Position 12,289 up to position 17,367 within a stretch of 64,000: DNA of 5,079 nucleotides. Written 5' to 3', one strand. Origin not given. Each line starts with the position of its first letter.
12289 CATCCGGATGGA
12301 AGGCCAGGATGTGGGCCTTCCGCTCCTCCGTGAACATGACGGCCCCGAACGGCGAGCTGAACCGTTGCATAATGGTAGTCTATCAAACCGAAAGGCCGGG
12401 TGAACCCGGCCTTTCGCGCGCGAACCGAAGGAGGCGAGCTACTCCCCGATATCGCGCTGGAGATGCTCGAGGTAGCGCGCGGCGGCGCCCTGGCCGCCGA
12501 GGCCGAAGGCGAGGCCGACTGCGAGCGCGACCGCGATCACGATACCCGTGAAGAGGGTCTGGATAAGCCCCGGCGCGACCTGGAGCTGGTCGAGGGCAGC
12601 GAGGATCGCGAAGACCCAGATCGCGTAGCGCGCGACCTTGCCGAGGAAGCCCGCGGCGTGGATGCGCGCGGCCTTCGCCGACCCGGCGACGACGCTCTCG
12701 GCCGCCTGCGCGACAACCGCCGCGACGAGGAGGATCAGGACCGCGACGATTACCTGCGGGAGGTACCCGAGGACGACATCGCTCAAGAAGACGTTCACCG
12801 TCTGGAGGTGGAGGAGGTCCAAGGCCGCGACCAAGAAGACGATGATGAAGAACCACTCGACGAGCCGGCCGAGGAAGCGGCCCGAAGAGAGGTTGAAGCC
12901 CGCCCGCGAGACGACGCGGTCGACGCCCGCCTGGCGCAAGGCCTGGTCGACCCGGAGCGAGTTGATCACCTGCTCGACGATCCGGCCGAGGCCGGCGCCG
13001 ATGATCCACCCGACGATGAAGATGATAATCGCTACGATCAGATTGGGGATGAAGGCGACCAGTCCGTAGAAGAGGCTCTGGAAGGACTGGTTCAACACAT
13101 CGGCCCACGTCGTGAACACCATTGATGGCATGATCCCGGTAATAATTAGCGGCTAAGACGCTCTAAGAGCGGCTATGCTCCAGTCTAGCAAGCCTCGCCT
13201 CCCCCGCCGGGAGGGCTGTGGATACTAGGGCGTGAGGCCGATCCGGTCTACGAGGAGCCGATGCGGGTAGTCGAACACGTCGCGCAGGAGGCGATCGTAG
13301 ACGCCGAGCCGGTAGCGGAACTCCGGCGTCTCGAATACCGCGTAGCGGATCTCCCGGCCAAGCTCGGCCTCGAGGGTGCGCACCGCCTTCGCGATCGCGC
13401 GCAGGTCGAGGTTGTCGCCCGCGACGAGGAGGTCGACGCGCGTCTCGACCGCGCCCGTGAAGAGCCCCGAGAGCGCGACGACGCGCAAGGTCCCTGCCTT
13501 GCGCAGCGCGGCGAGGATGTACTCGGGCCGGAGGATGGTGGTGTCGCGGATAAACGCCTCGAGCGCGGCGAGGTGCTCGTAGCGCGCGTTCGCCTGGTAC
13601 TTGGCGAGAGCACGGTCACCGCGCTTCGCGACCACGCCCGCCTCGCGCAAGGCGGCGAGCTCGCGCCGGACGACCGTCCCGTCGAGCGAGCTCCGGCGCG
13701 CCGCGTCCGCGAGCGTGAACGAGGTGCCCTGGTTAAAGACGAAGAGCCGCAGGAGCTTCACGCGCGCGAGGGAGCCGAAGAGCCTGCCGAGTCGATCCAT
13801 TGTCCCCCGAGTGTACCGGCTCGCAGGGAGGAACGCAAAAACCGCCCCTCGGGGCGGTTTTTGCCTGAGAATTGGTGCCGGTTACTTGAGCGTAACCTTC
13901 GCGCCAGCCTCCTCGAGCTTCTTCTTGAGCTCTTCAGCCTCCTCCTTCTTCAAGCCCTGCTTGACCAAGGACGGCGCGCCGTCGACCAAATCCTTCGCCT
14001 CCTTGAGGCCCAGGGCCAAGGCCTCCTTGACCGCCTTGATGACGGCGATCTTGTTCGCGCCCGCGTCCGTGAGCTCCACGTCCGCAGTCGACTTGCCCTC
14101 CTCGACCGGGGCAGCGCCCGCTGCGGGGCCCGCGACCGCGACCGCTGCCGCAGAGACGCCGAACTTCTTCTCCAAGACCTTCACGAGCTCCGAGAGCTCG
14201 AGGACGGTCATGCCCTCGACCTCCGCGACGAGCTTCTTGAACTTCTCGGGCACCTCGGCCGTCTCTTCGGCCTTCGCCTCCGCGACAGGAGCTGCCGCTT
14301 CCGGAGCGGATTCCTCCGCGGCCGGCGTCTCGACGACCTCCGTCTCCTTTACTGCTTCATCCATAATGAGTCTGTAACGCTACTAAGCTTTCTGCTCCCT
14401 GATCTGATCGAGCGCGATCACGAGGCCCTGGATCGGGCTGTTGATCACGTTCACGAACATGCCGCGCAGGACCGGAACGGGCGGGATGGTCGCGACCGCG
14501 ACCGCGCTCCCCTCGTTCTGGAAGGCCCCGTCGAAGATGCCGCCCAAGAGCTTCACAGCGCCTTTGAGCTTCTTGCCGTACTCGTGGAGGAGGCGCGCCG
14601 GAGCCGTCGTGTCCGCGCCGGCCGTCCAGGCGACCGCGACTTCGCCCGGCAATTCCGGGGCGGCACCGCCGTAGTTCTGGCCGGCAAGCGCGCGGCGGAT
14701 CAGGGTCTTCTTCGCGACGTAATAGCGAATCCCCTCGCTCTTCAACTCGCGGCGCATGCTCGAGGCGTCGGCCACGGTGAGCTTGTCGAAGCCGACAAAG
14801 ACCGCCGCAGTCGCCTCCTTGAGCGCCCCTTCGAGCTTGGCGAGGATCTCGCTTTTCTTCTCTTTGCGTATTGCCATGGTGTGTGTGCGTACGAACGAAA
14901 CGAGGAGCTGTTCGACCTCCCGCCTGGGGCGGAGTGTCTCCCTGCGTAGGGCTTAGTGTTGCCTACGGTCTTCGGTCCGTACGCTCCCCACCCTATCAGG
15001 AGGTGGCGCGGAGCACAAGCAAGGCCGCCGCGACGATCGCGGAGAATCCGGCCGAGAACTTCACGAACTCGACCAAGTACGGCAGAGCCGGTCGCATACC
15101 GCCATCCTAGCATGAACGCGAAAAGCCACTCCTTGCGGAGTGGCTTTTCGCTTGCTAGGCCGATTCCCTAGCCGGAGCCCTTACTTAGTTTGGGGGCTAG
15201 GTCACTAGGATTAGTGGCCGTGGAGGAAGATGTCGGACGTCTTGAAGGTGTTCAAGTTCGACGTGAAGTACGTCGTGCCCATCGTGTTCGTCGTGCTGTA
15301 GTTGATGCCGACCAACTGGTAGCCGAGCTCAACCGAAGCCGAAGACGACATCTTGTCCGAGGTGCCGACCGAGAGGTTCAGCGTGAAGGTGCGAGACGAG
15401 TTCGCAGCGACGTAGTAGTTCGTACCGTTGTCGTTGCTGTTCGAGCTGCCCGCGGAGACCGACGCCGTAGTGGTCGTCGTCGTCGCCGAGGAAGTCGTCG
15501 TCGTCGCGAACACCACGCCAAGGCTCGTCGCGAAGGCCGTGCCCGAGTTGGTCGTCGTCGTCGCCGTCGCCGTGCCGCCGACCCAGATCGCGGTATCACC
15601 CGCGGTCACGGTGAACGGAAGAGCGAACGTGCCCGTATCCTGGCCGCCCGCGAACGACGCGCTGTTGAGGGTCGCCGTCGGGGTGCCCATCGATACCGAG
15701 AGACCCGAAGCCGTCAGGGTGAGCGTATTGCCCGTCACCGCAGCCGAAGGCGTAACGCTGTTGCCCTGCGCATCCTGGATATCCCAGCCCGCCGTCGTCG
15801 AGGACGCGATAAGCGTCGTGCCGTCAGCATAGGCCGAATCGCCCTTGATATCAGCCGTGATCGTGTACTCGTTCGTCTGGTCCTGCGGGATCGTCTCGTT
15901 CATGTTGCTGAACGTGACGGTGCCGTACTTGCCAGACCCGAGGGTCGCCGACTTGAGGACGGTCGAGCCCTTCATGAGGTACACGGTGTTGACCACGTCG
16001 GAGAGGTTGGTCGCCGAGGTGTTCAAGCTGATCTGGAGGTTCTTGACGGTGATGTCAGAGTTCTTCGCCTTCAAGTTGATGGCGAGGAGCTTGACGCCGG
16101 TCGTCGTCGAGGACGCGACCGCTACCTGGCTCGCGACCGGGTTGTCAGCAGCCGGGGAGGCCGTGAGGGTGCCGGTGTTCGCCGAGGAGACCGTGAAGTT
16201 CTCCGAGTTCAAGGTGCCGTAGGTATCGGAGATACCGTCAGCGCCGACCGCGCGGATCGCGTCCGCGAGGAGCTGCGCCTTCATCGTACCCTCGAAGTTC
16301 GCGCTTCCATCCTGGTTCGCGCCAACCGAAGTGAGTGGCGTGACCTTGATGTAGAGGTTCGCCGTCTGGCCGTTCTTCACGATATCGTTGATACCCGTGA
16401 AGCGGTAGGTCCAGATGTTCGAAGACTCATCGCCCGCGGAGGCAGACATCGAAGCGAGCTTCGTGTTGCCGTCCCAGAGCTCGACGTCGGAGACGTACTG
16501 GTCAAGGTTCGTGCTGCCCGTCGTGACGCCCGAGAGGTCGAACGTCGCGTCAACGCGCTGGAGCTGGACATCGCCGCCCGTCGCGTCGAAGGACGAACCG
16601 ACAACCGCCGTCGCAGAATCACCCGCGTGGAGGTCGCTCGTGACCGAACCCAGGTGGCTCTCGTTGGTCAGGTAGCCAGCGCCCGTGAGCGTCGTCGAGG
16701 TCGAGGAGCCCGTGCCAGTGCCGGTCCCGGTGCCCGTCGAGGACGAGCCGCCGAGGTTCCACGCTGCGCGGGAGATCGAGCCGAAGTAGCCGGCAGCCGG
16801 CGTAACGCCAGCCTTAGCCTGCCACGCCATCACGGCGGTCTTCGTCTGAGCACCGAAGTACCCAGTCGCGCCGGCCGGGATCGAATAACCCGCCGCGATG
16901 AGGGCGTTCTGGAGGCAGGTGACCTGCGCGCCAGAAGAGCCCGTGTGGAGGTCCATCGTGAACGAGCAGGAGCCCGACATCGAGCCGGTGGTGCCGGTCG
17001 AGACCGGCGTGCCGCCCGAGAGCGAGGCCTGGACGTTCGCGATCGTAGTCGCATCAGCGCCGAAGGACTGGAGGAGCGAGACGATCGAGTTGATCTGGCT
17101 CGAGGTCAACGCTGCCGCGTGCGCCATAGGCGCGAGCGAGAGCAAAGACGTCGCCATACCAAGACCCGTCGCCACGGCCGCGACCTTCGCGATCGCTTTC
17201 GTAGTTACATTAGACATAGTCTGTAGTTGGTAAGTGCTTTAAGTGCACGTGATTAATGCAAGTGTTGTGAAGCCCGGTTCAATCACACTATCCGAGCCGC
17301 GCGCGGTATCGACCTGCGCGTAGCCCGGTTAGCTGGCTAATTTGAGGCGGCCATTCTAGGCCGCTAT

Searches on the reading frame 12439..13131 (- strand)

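Call 27: search_protein_families(library=pfam, proteins=[window:12439-13131:-], max_evalue=0.01)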
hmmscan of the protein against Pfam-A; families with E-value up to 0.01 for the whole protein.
window:12439-13131:- (230 aa): 1 family
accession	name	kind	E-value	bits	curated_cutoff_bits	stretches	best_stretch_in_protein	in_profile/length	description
PF05552.17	MS_channel_1st_1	-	7.6e-15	55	22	2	17-63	3-49/50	Mechanosensitive ion channel, conserved TM helix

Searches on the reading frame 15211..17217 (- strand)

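Call 27: search_protein_families(library=pfam, proteins=[window:15211-17217:-], max_evalue=0.01)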
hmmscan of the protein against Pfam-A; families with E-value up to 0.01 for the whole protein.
window:15211-17217:- (668 aa): 1 family
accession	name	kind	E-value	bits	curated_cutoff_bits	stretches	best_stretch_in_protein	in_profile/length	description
PF01471.23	PG_binding_1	-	3.8e-09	37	23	1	95-139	1-44/57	Putative peptidoglycan binding domain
